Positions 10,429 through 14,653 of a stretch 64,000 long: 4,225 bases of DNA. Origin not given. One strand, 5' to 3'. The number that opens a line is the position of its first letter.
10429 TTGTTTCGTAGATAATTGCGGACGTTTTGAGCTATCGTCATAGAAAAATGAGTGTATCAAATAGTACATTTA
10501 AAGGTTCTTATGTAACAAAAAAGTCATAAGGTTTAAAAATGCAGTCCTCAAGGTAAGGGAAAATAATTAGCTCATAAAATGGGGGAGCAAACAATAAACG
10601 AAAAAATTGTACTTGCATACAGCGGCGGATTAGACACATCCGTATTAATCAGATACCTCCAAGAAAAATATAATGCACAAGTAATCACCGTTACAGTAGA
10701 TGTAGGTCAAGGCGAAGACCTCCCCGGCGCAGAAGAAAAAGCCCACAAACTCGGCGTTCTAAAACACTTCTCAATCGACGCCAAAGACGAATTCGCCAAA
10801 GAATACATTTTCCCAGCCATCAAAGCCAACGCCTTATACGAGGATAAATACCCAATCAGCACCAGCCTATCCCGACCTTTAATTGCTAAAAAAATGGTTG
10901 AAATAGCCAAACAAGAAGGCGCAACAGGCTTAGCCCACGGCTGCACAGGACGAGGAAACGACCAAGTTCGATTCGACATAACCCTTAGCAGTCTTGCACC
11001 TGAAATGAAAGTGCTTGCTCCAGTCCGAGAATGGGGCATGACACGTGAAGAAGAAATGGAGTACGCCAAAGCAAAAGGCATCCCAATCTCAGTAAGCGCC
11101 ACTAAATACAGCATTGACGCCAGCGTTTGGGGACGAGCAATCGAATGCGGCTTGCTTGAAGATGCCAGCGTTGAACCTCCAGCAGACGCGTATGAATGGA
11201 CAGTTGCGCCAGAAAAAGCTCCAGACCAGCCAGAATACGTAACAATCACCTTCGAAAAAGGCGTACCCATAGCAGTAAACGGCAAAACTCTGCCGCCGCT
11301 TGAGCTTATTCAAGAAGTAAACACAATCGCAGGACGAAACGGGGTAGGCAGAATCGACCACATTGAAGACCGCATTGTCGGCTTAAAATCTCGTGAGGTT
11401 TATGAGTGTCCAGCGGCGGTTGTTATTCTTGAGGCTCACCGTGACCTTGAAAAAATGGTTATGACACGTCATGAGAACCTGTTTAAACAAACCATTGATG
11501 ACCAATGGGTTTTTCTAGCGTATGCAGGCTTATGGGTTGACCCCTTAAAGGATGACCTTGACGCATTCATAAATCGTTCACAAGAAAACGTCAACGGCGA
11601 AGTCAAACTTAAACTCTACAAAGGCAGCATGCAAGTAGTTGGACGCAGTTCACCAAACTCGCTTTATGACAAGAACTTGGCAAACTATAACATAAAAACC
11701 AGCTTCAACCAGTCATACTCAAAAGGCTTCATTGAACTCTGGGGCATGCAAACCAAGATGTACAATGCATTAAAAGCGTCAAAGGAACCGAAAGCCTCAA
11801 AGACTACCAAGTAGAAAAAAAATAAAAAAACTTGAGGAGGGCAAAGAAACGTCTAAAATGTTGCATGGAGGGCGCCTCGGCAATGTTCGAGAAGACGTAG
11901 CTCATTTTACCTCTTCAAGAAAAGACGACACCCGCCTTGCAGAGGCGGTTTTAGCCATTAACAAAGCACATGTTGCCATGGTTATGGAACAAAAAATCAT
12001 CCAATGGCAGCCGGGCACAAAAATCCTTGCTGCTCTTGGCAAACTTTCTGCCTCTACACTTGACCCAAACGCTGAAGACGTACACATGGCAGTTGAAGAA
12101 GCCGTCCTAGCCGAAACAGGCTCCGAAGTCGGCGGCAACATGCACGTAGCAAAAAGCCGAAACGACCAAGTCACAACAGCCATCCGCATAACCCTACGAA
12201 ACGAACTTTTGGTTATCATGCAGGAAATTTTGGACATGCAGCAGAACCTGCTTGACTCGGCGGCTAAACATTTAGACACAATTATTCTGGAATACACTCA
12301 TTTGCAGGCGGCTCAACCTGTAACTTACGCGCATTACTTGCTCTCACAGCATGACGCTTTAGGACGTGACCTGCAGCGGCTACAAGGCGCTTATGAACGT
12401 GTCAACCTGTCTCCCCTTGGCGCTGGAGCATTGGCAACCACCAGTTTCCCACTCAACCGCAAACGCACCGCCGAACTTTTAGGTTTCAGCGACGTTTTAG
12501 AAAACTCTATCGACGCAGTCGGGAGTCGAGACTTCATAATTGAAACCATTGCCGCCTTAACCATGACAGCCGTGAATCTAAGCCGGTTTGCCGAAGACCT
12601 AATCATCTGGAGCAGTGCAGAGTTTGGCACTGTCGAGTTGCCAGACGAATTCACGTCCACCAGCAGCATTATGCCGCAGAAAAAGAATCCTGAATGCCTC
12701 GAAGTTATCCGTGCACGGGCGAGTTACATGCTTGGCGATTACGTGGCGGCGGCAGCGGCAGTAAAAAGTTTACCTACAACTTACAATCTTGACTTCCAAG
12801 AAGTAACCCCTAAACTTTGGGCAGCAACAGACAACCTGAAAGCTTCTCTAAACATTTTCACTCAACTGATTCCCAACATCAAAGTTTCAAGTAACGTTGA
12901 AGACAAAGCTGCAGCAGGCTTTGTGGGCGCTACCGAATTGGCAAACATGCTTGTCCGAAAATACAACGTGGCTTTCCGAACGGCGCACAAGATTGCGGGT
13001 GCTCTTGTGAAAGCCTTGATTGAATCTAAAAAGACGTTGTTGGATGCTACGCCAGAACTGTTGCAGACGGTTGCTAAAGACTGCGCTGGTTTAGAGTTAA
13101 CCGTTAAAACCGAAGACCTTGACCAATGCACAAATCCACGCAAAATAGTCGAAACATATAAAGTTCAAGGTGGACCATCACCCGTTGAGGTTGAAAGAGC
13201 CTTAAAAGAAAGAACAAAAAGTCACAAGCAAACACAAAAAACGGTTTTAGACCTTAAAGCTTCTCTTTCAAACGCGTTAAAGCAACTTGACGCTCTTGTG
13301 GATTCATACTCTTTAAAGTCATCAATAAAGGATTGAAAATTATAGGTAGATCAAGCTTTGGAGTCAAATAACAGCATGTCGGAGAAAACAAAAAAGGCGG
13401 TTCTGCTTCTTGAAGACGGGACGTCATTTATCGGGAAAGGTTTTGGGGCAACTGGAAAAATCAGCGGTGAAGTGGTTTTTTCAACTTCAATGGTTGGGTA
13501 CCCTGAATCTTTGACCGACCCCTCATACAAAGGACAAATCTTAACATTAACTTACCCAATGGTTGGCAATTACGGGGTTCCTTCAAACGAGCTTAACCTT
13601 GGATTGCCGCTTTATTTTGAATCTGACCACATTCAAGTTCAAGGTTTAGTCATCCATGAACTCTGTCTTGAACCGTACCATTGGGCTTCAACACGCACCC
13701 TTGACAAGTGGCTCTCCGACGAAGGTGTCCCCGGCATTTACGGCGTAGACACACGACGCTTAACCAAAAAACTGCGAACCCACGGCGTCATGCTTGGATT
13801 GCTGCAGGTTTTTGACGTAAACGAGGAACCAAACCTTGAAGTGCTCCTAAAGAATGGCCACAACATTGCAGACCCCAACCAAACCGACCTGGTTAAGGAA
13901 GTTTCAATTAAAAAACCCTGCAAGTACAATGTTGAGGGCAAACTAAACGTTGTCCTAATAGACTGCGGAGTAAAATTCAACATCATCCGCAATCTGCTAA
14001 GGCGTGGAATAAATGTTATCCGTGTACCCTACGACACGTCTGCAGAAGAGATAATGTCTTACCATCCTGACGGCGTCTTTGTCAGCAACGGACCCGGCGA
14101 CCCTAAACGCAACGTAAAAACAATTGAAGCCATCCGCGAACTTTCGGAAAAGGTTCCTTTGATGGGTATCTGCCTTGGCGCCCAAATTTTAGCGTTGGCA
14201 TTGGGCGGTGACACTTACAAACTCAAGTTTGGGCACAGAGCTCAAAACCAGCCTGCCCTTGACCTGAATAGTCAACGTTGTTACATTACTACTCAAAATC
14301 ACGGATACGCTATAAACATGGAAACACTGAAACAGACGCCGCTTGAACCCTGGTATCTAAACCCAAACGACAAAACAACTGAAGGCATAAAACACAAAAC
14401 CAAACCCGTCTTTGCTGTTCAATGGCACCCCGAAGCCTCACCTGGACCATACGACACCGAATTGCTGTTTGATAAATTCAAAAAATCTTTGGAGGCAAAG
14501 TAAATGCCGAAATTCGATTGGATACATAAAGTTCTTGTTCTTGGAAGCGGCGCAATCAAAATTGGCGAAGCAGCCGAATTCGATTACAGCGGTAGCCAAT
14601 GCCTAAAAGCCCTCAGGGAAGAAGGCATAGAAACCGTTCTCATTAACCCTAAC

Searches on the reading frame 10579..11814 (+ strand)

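Call 71: search_protein_families(library=pfam, proteins=[window:10579-11814:+], max_evalue=0.0001)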
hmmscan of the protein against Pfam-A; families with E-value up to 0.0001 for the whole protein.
window:10579-11814:+ (411 aa): 2 families
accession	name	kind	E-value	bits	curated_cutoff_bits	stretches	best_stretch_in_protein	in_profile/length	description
PF20979.2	Arginosuc_syn_C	-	1.6e-92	309.5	27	1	177-395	1-219/219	Arginosuccinate synthase C-terminal domain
PF00764.25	Arginosuc_synth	-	2.2e-74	249.3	27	1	9-169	1-162/162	Arginosuccinate synthase N-terminal HUP domain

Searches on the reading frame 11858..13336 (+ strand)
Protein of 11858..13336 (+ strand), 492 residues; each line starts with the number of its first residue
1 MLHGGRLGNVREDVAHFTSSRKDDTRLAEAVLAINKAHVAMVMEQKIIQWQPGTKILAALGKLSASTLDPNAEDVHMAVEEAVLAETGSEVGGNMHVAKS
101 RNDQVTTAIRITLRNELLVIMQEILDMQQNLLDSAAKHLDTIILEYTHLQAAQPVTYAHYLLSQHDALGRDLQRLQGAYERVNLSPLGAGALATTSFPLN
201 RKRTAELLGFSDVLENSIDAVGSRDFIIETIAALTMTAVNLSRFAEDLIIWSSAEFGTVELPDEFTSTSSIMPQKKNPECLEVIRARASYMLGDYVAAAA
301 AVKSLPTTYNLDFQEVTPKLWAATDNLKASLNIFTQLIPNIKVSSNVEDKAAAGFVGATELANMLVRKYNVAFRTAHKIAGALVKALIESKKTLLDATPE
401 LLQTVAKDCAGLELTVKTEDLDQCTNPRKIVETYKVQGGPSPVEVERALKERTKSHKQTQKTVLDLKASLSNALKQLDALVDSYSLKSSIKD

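Call 71: search_protein_families(library=pfam, proteins=[window:11858-13336:+], max_evalue=0.0001)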
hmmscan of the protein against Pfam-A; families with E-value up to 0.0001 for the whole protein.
window:11858-13336:+ (492 aa): 2 families
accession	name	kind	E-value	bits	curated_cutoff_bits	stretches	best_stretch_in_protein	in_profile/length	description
PF00206.25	Lyase_1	-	1.6e-54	185.8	27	1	22-289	19-308/312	Lyase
PF14698.11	ASL_C2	-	1.9e-14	54.3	27.3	1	355-432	1-69/69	Argininosuccinate lyase C-terminal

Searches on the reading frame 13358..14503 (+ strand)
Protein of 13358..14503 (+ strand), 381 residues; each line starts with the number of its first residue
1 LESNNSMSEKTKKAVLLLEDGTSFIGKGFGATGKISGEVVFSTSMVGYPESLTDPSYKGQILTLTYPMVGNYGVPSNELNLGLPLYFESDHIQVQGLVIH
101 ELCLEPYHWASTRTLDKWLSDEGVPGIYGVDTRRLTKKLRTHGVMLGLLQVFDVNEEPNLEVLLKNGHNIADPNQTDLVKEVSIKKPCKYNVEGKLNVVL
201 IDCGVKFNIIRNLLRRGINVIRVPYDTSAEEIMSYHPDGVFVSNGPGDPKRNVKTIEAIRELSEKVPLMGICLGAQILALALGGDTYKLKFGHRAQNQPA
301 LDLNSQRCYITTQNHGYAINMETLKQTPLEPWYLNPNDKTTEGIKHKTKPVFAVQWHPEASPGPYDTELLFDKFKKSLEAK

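Call 71: search_protein_families(library=pfam, proteins=[window:13358-14503:+], max_evalue=0.0001)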
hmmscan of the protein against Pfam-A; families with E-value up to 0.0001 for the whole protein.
window:13358-14503:+ (381 aa): 3 families
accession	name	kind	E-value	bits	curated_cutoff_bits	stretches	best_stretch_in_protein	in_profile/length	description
PF00117.34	GATase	-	9.6e-53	179.1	22.8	1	199-376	1-189/190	Glutamine amidotransferase class-I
PF00988.28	CPSase_sm_chain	-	1.5e-49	167.5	27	1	16-148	1-125/126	Carbamoyl-phosphate synthase small chain, CPSase domain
PF07722.19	Peptidase_C26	-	6.1e-11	42.9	20.5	1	244-359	83-219/219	Peptidase C26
